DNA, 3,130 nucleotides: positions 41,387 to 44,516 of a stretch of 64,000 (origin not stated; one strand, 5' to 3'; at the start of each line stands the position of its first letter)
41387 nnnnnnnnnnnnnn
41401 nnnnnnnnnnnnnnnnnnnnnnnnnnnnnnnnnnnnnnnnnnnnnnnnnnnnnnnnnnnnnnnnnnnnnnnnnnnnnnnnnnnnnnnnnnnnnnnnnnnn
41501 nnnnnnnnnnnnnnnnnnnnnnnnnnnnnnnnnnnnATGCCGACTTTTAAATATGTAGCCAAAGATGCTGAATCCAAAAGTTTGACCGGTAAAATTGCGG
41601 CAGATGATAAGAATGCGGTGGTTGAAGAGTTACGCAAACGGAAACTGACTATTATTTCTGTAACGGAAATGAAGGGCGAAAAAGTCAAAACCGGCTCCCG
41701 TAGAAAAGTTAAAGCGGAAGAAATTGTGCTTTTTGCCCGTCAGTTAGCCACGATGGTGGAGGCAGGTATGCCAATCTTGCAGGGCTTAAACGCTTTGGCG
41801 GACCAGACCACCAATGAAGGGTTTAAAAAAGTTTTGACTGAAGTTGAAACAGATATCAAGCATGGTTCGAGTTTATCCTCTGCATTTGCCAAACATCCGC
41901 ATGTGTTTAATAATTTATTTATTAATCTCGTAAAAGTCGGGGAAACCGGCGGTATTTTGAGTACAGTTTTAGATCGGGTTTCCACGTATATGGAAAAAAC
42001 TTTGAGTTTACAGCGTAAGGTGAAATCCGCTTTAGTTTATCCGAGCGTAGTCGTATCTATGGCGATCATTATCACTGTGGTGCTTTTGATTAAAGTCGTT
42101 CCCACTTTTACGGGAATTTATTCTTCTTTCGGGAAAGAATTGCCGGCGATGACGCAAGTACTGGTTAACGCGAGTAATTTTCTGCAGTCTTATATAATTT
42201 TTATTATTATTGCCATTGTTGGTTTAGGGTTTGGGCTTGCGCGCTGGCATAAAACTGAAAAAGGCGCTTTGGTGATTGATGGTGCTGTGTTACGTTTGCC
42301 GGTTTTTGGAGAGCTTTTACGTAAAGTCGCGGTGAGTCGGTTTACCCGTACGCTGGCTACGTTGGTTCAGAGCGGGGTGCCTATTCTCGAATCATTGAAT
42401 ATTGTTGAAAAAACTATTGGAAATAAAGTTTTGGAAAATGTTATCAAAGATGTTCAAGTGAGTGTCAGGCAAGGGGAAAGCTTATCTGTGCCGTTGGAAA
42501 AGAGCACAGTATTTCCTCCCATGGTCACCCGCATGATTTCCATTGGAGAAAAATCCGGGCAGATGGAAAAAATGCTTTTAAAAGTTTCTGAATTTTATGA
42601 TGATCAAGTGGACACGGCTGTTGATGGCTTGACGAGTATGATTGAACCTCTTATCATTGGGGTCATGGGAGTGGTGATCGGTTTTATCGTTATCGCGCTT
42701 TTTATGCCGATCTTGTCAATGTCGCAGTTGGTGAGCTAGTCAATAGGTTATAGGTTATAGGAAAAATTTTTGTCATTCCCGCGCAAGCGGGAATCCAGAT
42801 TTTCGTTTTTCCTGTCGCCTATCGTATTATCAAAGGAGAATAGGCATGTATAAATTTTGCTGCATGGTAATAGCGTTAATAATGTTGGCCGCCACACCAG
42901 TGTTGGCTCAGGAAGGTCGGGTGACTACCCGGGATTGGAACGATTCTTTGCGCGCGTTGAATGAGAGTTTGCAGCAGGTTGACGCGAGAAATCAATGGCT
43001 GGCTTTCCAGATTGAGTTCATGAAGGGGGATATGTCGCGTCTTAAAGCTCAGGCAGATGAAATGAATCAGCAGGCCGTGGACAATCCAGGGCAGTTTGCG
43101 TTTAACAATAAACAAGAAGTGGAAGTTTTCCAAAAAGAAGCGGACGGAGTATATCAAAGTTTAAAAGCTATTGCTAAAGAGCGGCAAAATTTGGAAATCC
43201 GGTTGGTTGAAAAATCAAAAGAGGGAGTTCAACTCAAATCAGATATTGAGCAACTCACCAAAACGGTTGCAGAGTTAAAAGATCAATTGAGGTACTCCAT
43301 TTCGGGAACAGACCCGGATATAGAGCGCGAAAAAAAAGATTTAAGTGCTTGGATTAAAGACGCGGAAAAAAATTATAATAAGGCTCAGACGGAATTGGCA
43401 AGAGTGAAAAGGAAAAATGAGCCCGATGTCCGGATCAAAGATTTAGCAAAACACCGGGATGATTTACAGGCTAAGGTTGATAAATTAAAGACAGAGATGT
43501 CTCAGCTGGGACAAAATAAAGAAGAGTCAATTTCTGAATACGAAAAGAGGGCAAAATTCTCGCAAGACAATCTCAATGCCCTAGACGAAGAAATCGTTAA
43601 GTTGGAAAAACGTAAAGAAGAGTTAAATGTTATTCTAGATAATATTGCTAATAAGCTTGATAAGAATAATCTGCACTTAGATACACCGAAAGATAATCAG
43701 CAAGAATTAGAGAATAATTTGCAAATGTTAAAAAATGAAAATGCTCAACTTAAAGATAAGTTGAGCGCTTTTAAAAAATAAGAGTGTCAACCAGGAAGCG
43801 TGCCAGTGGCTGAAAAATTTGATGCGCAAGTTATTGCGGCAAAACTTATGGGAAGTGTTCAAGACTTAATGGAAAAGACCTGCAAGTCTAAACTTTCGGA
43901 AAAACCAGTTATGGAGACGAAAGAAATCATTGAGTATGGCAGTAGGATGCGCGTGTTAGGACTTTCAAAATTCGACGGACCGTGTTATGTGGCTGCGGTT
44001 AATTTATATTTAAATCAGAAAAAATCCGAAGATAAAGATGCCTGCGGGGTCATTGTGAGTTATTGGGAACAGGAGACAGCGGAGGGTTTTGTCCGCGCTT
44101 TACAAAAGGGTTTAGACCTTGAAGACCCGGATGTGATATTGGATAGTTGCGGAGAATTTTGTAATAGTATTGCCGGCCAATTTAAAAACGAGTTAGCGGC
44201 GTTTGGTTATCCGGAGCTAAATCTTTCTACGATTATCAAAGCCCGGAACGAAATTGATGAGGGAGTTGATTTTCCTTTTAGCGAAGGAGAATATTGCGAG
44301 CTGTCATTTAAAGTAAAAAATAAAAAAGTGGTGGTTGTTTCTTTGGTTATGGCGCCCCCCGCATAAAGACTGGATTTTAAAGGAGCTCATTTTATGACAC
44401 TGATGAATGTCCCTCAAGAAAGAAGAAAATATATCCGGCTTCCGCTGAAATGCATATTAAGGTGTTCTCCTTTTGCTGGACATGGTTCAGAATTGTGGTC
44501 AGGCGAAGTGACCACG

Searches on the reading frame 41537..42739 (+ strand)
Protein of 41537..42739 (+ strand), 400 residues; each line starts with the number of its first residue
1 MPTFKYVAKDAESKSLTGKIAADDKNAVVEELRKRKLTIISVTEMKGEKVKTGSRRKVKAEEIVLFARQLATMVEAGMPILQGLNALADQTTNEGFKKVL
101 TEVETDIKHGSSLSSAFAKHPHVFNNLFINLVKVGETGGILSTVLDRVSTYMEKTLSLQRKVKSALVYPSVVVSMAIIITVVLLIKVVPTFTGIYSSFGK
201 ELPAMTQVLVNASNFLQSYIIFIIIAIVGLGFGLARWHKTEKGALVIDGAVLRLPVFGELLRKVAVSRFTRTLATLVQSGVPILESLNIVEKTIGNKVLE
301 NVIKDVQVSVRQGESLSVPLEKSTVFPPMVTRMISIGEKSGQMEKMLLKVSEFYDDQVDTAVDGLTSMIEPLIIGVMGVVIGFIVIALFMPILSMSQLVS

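Call 7: search_protein_families(library=pfam, proteins=[window:41537-42739:+], max_evalue=0.001)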
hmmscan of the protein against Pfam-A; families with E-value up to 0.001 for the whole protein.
window:41537-42739:+ (400 aa): 1 family
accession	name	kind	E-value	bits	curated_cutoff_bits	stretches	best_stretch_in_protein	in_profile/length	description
PF00482.28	T2SSF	-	2.7e-66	221.7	25.2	2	66-189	1-125/125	Type II secretion system (T2SS), protein F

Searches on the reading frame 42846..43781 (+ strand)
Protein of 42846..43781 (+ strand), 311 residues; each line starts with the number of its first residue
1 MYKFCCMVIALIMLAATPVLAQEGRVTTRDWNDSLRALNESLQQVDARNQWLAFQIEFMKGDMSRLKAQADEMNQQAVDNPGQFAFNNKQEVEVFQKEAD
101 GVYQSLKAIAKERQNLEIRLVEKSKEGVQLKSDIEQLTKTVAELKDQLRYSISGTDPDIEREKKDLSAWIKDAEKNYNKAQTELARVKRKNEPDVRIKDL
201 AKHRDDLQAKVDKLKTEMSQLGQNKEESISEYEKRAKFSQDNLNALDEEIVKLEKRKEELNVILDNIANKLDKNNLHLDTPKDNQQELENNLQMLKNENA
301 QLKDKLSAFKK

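Call 3: search_protein_families(library=pfam, proteins=[window:42846-43781:+], max_evalue=0.01)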
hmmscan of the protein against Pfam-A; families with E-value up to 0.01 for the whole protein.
window:42846-43781:+ (311 aa): 4 families
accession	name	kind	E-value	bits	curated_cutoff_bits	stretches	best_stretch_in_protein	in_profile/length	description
PF10473.14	CENP-F_leu_zip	-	3.7e-06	27.5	34.5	0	90-153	45-107/140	Leucine-rich repeats of kinetochore protein Cenp-F/LEK1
PF06818.20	Fez1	-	0.00028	21.8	34.4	0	25-150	37-147/199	Fez1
PF24922.1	ACBP4_C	-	0.0014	19.2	31.2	1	105-149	4-48/105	Acyl-CoA-binding domain-containing protein 4-6, C-terminal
PF13851.11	GAS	-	0.0093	15.8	32.3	0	171-265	74-170/200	Growth-arrest specific micro-tubule binding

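Call 64: search_protein_families(library=ncbifam, proteins=[window:42846-43781:+], max_evalue=0.001)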
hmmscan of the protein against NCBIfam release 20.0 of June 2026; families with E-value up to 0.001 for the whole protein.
window:42846-43781:+ (311 aa): 5 families
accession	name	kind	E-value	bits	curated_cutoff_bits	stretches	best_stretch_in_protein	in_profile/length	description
TIGR02169.1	SMC_prok_A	equivalog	5.4e-09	34.3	729.4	1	35-306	670-941/1165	chromosome segregation protein SMC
TIGR02168.1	SMC_prok_B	equivalog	3.6e-08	31.6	567.35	1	30-223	285-477/1181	chromosome segregation protein SMC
TIGR04523.1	Mplasa_alph_rch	subfamily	3.1e-07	28.7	270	1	35-309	414-678/745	helix-rich protein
NF045487.1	ASRP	equivalog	3.8e-06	25.8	300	0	159-309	123-268/593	archaea-specific SMC-related protein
NF041034.1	Rad50_Sulf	equivalog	0.00096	17.1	1000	1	92-310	459-669/872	DNA double-strand break repair ATPase Rad50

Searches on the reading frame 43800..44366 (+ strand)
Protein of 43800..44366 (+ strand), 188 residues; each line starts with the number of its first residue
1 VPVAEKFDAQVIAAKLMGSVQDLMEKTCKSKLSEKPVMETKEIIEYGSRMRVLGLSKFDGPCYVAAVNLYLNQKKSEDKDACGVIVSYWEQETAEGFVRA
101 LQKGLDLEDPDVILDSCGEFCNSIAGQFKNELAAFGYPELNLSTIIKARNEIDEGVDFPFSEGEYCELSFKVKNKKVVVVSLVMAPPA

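Call 3: search_protein_families(library=pfam, proteins=[window:43800-44366:+], max_evalue=0.01)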
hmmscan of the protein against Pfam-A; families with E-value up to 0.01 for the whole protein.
window:43800-44366:+ (188 aa): 1 family
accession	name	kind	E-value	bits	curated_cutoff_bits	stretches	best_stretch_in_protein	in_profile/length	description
PF13690.11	CheX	-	4.8e-06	27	27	1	82-137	12-63/94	Chemotaxis phosphatase CheX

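Call 64: search_protein_families(library=ncbifam, proteins=[window:43800-44366:+], max_evalue=0.001)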
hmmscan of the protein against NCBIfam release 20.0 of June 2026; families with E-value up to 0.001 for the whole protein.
window:43800-44366:+ (188 aa): 0 families
